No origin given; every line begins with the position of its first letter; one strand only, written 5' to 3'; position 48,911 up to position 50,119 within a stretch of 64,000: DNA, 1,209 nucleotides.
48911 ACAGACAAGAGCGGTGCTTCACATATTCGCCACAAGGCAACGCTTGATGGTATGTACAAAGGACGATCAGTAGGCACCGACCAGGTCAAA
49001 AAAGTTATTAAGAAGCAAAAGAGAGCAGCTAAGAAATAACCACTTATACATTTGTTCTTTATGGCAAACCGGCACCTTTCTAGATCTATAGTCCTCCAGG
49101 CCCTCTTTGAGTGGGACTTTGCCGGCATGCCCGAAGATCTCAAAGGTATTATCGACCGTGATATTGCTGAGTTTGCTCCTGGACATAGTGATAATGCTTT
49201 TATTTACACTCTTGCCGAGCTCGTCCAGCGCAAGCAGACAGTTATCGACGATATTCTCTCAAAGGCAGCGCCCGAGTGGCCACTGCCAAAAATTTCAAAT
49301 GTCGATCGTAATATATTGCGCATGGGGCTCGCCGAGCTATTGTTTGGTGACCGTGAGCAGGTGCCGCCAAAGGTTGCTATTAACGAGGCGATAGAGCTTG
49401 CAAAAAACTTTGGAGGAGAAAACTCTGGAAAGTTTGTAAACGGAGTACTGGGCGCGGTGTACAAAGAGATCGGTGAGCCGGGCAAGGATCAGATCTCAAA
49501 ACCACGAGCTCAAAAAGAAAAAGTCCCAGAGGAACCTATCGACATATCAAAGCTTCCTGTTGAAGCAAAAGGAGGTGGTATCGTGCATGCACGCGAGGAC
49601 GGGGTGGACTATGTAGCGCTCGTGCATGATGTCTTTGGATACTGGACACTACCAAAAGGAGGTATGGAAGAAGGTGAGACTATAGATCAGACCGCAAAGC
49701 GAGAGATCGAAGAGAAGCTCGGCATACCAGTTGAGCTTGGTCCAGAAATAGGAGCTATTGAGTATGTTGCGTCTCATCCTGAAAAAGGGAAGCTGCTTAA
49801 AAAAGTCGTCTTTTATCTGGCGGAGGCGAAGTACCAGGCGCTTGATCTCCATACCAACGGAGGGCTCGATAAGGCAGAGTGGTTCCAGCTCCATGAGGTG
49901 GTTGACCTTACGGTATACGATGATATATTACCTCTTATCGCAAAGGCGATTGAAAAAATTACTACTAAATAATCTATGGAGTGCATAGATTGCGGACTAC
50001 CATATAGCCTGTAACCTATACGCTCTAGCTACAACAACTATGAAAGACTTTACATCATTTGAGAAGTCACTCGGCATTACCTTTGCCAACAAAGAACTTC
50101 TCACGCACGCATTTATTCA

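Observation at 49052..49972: NusB fused to a NUDIX hydrolase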

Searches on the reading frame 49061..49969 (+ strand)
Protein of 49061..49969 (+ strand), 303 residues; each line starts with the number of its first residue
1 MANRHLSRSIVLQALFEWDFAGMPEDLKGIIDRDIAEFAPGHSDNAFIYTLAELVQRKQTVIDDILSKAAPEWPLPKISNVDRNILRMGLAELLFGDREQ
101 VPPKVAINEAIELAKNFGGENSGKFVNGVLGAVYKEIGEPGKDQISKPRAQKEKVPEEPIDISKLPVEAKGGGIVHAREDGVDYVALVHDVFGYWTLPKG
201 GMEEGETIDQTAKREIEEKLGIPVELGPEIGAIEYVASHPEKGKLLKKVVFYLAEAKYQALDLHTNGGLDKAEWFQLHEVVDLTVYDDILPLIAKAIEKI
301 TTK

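Call 3: search_protein_families(library=pfam, proteins=[window:49061-49969:+], max_evalue=0.1)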
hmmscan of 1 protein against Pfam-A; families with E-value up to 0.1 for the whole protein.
window:49061-49969:+ (303 aa): 2 families
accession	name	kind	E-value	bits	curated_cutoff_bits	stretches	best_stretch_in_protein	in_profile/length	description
PF01029.23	NusB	-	2.9e-33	115.5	23.1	1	7-135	3-133/133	NusB family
PF00293.34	NUDIX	-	6.5e-15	55.8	21.1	1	192-285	27-123/134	NUDIX domain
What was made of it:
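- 49061..49474 (+): NusB domain (aa 1-138). PF01029 E 2.9e-33 (call 3).
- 49556..49969 (+): Nudix domain (aa 166-303), ApnA-hydrolase-like. PF00293 E 6.5e-15 (call 3).
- On Nudix superfamily (PF00293): PF00293 scores 55.8 against 21.1 (call 3).
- On NrtR-type Nudix-related transcription regulators: There is no wHTH; the partner domain is NusB, and it is N-terminal (call 3).
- Checked: Pfam finds NusB at aa 7-135 (E 2.9e-33) and NUDIX at aa 192-285 (E 6.5e-15) (call 3).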

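Call 4: search_protein_families(library=ncbifam, proteins=[window:49061-49969:+], max_evalue=0.1)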
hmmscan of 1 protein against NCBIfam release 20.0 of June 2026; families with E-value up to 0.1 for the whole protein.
window:49061-49969:+ (303 aa): 26 families (the best 25 are shown)
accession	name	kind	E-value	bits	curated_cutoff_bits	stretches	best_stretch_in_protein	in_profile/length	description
TIGR01951.1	nusB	equivalog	1.3e-33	116.1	88.35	1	4-136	2-130/131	transcription antitermination factor NusB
NF001223.0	PRK00202.1-1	equivalog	6.3e-21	74.9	131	1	3-136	8-143/146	transcription antitermination factor NusB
NF011494.0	PRK14902.1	equivalog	4.4e-12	45.5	319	1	31-146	27-137/444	16S rRNA (cytosine(967)-C(5))-methyltransferase RsmB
NF052459.1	OxoGTPPhMutT1Mycb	equivalog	5.3e-10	38.9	475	1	176-287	10-116/292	8-oxo-(d)GTP phosphatase MutT1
NF001230.0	PRK00202.2-5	equivalog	5.8e-10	39.2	132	1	8-136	26-150/165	transcription antitermination factor NusB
NF011493.0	PRK14901.1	equivalog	8e-08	31.5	540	1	31-141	26-133/447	16S rRNA (cytosine(967)-C(5))-methyltransferase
TIGR00563.1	rsmB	equivalog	5.2e-07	29.1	269.05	1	44-152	35-138/437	16S rRNA (cytosine(967)-C(5))-methyltransferase RsmB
NF006530.0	PRK08999.1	equivalog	1.5e-05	24.2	245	1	191-226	31-66/315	Nudix family hydrolase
NF001936.0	PRK00714.1-3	equivalog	4.3e-05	23.4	118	1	184-222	26-64/155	RNA pyrophosphohydrolase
NF012016.0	PRK15472.1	equivalog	7e-05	22.6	95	1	193-224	31-62/141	nucleoside triphosphatase NudI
TIGR00586.1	mutt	equivalog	0.00012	22.1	97.9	1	193-242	32-79/129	8-oxo-dGTP diphosphatase MutT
NF041652.1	Nud_hyd_Dein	equivalog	0.00013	22.2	200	1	189-280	39-127/152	Nudix hydrolase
NF001938.0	PRK00714.1-5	equivalog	0.00017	21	116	1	193-222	45-74/172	RNA pyrophosphohydrolase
NF001299.0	PRK00241.1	equivalog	0.00024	20.6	158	1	194-284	160-242/263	NAD(+) diphosphatase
NF008044.0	PRK10776.1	equivalog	0.00029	20.7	148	1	192-238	30-76/130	8-oxo-dGTP diphosphatase MutT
NF001937.0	PRK00714.1-4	equivalog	0.0029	17.2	139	1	193-223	31-61/161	RNA pyrophosphohydrolase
NF050029.2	TransRepNtr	equivalog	0.0059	16.1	400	1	193-303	50-159/245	ADPR responsive transcriptional repressor NtrR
NF001934.0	PRK00714.1-1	equivalog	0.0085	15.5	241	1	194-222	32-60/176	RNA pyrophosphohydrolase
NF001935.0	PRK00714.1-2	equivalog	0.02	14.4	259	1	195-222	33-60/183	RNA pyrophosphohydrolase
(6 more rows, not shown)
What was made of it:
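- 49061..49474 (+): TIGR01951 scores 116.1 against cutoff 88.35 (call 4).
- On NusB (TIGR01951 / PF01029): PF01029 scores 115.5 against 23.1, covering profile positions 3-133 of 133 (calls 3, 4).
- On RppH (NCBIfam PRK00714 equivalogs): The other RppH models score 14-21 bits against cutoffs of 116-259 (call 4).
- On NrtR-type Nudix-related transcription regulators: NF050029 scores 16.1 bits against 400 (call 4).
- Closest known: RppH. Different: RppH equivalog models are far below their cutoffs (call 4).
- Checked: The NCBIfam NusB equivalog TIGR01951 scores 116.1 against a cutoff of 88.35 (call 4).
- RppH equivalog models score 14-23 bits against cutoffs of 116-259 (call 4). The NtrR model scores 16 bits against a cutoff of 400 (call 4).
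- Tried and rejected: RppH, MutT, NudC, ADP-ribose and NrtR membership: all NCBIfam equivalog models are far below their cutoffs (call 4).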

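Call 5: find_homologous_proteins(query=window:49061-49969:+, max_evalue=0.00001)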
Query window:49061-49969:+ (303 aa): 8000 proteins with E <= 0.00001 among 8000 candidates; the best 120 are listed.
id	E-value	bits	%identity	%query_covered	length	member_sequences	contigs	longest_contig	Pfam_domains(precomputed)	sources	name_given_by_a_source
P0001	1.8e-197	673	100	100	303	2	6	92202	PF00293.35,PF01029.24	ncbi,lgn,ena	-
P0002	7.4e-183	625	92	100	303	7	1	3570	PF00293.35,PF01029.24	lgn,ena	-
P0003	1.0e-182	625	93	99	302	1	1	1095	PF00293.35,PF01029.24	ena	-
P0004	3.6e-179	613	91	99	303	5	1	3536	PF00293.35,PF01029.24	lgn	-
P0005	3.4e-178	610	91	100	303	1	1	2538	PF00293.35,PF01029.24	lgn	-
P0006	4.0e-177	606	90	99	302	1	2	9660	PF00293.35,PF01029.24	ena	-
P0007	6.4e-177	605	90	99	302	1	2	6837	PF00293.35,PF01029.24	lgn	-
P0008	8.9e-177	605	91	99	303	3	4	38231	PF00293.35,PF01029.24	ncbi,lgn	-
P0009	1.9e-176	604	89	100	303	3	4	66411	PF00293.35,PF01029.24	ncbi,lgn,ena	-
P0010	2.1e-175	601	89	100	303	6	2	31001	PF00293.35,PF01029.24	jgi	jgi:N utilization substance protein B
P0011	3.6e-175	600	89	99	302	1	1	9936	PF00293.35,PF01029.24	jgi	jgi:N utilization substance protein B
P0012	6.1e-173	592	89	99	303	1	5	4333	PF00293.35,PF01029.24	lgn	-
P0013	1.9e-170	584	88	100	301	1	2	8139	PF00293.35,PF01029.24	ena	-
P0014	1.8e-169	581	85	100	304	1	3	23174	PF00293.35,PF01029.24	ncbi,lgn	-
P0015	8.8e-167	572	85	100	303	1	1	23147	PF00293.35,PF01029.24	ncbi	-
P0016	8.6e-166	569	83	100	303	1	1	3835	PF00293.35,PF01029.24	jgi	jgi:N utilization substance protein B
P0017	9.5e-165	565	83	100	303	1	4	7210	PF00293.35,PF01029.24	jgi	jgi:transcription antitermination protein NusB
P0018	9.9e-165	565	84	100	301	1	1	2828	PF00293.35,PF01029.24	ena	-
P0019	1.2e-164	565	84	100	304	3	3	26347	PF00293.35,PF01029.24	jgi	jgi:N utilization substance protein B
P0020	1.7e-164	565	82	100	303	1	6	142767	PF00293.35,PF01029.24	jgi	jgi:transcription antitermination protein NusB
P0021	4.5e-164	563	85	100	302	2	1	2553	PF00293.35,PF01029.24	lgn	-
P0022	1.1e-163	562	85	99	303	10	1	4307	PF00293.35,PF01029.24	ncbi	-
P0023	3.2e-163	560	84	99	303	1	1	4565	PF00293.35,PF01029.24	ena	-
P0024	6.6e-163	559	83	100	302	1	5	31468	PF00293.35,PF01029.24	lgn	-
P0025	6.7e-163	559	83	100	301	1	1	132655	PF00293.35,PF01029.24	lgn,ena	-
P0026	1.1e-162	559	83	100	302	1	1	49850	PF00293.35,PF01029.24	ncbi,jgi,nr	ncbi:MAG TPA: transcription antitermination factor NusB [Candidatus Paceibacterota bacterium]|jgi:N 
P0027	1.3e-162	558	84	99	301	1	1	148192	PF00293.35,PF01029.24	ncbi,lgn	ncbi:MAG: transcription antitermination factor NusB [Minisyncoccia bacterium]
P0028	2.2e-162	558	83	100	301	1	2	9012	PF00293.35,PF01029.24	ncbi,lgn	-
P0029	3.3e-162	557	83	100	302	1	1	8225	PF00293.35,PF01029.24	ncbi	-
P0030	4.1e-162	557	83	100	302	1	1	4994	PF00293.35,PF01029.24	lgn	-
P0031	7.6e-162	556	83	100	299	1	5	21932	PF00293.35,PF01029.24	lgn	-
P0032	9.2e-162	556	83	100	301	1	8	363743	PF00293.35,PF01029.24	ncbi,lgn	ncbi:MAG TPA: transcription antitermination factor NusB [Candidatus Paceibacterota bacterium]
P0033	9.4e-162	556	84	99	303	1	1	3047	PF00293.35,PF01029.24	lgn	-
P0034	1.1e-161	555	83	100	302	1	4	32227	PF00293.35,PF01029.24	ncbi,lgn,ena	-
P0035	4.4e-161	553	83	99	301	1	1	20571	PF00293.35,PF01029.24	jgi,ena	-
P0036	1.0e-160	552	82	100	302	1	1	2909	PF00293.35,PF01029.24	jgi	jgi:transcription antitermination protein NusB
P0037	6.9e-160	550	81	100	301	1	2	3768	PF00293.35,PF01029.24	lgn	-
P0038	1.3e-159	549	83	98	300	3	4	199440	PF00293.35,PF01029.24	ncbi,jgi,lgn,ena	-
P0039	1.6e-159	548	82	100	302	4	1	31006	PF00293.35,PF01029.24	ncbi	-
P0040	1.1e-158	546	83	99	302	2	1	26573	PF00293.35,PF01029.24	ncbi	ncbi:MAG: transcription antitermination factor NusB [Patescibacteria group bacterium]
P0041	3.9e-158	544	81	99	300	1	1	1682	PF00293.35,PF01029.24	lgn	-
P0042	1.7e-156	538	78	100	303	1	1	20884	PF00293.35,PF01029.24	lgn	-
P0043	4.7e-156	537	79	99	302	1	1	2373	PF00293.35,PF01029.24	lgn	-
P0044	2.1e-155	535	77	100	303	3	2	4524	PF00293.35,PF01029.24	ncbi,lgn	-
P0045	8.6e-155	533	81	99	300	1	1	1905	PF00293.35,PF01029.24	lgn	-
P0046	1.1e-154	533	78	100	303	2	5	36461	PF00293.35,PF01029.24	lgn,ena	-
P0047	2.3e-150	518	76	100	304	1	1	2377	PF00293.35,PF01029.24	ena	-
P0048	3.8e-150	518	77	100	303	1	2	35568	PF00293.35,PF01029.24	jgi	jgi:transcription antitermination protein NusB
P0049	2.1e-149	515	76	100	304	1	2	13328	PF00293.35,PF01029.24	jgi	jgi:transcription antitermination protein NusB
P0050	3.0e-149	515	75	100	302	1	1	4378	PF00293.35,PF01029.24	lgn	-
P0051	5.1e-149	514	76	100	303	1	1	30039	PF00293.35,PF01029.24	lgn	-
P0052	1.4e-148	512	77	99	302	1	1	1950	PF00293.35,PF01029.24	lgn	-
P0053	1.6e-148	512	76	100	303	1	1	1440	PF00293.35,PF01029.24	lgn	-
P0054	2.0e-148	512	79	99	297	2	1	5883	PF00293.35,PF01029.24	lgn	-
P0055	2.6e-148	512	76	99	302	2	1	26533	PF00293.35,PF01029.24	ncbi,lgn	-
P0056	3.6e-148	511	75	100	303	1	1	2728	PF00293.35,PF01029.24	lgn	-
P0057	1.4e-147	509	76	100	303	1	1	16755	PF00293.35,PF01029.24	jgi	-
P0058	9.5e-147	506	74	100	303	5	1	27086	PF00293.35,PF01029.24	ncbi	-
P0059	2.9e-146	505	74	99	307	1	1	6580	PF00293.35,PF01029.24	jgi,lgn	jgi:N utilization substance protein B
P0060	7.0e-146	504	73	100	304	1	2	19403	PF00293.35,PF01029.24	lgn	-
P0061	1.9e-145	502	75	100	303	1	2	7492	PF00293.35,PF01029.24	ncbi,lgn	-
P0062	2.5e-145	502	75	100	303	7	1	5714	PF00293.35,PF01029.24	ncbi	-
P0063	4.3e-145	501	75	100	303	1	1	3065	PF00293.35,PF01029.24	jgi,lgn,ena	-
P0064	4.9e-145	501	76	99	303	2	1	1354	PF00293.35,PF01029.24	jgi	jgi:N utilization substance protein B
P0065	7.9e-145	500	75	100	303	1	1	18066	PF00293.35,PF01029.24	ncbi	-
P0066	1.5e-144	499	76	100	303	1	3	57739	PF00293.35,PF01029.24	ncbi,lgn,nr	ncbi:MAG TPA: transcription antitermination factor NusB [Candidatus Paceibacterota bacterium]|nr:tra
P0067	4.9e-144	497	73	100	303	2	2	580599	PF00293.35,PF01029.24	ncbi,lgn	ncbi:MAG: transcription antitermination factor NusB [bacterium]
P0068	6.5e-144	497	83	90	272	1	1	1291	PF00293.35,PF01029.24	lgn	-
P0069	6.8e-144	497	73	100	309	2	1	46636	PF00293.35,PF01029.24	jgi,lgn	-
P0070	7.6e-144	497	73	100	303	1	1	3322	PF00293.35,PF01029.24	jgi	jgi:transcription antitermination protein NusB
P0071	3.4e-143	495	75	100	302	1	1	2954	PF00293.35,PF01029.24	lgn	-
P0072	6.4e-143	494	74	100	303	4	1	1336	PF00293.35,PF01029.24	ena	-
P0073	7.4e-143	494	74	99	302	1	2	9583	PF00293.35,PF01029.24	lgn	-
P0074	7.7e-143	494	73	100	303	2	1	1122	PF00293.35,PF01029.24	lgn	-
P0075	9.3e-143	493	73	100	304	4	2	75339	PF00293.35,PF01029.24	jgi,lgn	-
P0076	1.2e-142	493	73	100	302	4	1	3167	PF00293.35,PF01029.24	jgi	jgi:transcription antitermination protein NusB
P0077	1.3e-142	493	73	100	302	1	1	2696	PF00293.35,PF01029.24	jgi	jgi:transcription antitermination protein NusB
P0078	2.3e-142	492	74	99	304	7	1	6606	PF00293.35,PF01029.24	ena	-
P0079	2.4e-142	492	73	100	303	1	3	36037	PF00293.35,PF01029.24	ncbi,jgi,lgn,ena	jgi:N utilization substance protein B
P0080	3.4e-142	491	73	100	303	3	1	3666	PF00293.35,PF01029.24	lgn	-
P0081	3.4e-142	491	73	100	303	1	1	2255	PF00293.35,PF01029.24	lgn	-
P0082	3.6e-142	491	74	100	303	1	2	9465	PF00293.35,PF01029.24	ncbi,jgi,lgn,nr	ncbi:MAG: Transcription antitermination protein NusB [Patescibacteria group bacterium]|jgi:N utiliza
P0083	3.8e-142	491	74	99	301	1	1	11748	PF00293.35,PF01029.24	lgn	-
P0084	4.2e-142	491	72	100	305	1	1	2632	PF00293.35,PF01029.24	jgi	jgi:transcription antitermination protein NusB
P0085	5.8e-142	491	71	100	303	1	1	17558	PF00293.35,PF01029.24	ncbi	-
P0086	5.9e-142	491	73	100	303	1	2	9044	PF00293.35,PF01029.24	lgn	-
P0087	8.5e-142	490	73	100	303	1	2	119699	PF00293.35,PF01029.24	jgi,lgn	jgi:N utilization substance protein B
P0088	1.2e-141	490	73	100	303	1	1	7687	PF00293.35,PF01029.24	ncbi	-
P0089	1.6e-141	489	73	100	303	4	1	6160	PF00293.35,PF01029.24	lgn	-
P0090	2.1e-141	489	73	99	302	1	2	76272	PF00293.35,PF01029.24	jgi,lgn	jgi:N utilization substance protein B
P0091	2.5e-141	489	73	99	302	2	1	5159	PF00293.35,PF01029.24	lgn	-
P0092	3.5e-141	488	73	100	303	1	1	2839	PF00293.35,PF01029.24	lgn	-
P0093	4.6e-141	488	73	100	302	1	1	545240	PF00293.35,PF01029.24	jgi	jgi:N utilization substance protein B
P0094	4.6e-141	488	73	100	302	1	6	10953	PF00293.35,PF01029.24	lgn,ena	-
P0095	4.7e-141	488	74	99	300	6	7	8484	PF00293.35,PF01029.24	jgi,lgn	jgi:N utilization substance protein B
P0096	4.9e-141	488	73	99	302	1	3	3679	PF00293.35,PF01029.24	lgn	-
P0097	7.4e-141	487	73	99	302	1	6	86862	PF00293.35,PF01029.24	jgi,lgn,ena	jgi:N utilization substance protein B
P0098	7.5e-141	487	75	95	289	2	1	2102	PF00293.35,PF01029.24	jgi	jgi:N utilization substance protein B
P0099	1.0e-140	487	73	99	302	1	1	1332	PF00293.35,PF01029.24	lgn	-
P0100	1.4e-140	486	72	99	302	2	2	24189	PF00293.35,PF01029.24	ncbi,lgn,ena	-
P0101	1.4e-140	486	73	100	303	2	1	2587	PF00293.35,PF01029.24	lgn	-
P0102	1.7e-140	486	72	100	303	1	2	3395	PF00293.35,PF01029.24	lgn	-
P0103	1.8e-140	486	72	100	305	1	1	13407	PF00293.35,PF01029.24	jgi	jgi:N utilization substance protein B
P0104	2.0e-140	486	73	100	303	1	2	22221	PF00293.35,PF01029.24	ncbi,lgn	-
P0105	2.6e-140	485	72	100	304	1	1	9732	PF00293.35,PF01029.24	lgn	-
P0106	3.4e-140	485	72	100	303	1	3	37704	PF00293.35,PF01029.24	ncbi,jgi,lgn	jgi:N utilization substance protein B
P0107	3.9e-140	485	72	99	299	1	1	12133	PF00293.35,PF01029.24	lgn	-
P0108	4.1e-140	485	74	99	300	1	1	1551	PF00293.35,PF01029.24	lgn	-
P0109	4.1e-140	485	72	100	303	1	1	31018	PF00293.35,PF01029.24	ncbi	-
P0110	5.7e-140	484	73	99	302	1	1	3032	PF00293.35,PF01029.24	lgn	-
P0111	6.9e-140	484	71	99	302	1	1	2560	PF00293.35,PF01029.24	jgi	jgi:transcription antitermination protein NusB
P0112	7.8e-140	484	73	99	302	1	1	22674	PF00293.35,PF01029.24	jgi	jgi:N utilization substance protein B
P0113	8.5e-140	484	72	100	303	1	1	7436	PF00293.35,PF01029.24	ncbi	-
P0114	1.8e-139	483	71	100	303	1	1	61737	PF00293.35,PF01029.24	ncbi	-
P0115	1.8e-139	482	73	99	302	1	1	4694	PF00293.35,PF01029.24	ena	-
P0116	2.4e-139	482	72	99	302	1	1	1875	PF00293.35,PF01029.24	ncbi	-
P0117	2.9e-139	482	70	99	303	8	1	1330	PF00293.35,PF01029.24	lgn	-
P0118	3.5e-139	482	72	99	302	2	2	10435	PF00293.35,PF01029.24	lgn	-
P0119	3.7e-139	481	71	99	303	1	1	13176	PF00293.35,PF01029.24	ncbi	-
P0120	4.1e-139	481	72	99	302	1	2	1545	PF00293.35,PF01029.24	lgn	-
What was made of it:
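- More than 120 clusters at >=70% identity all carry PF01029 plus PF00293 (call 5).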
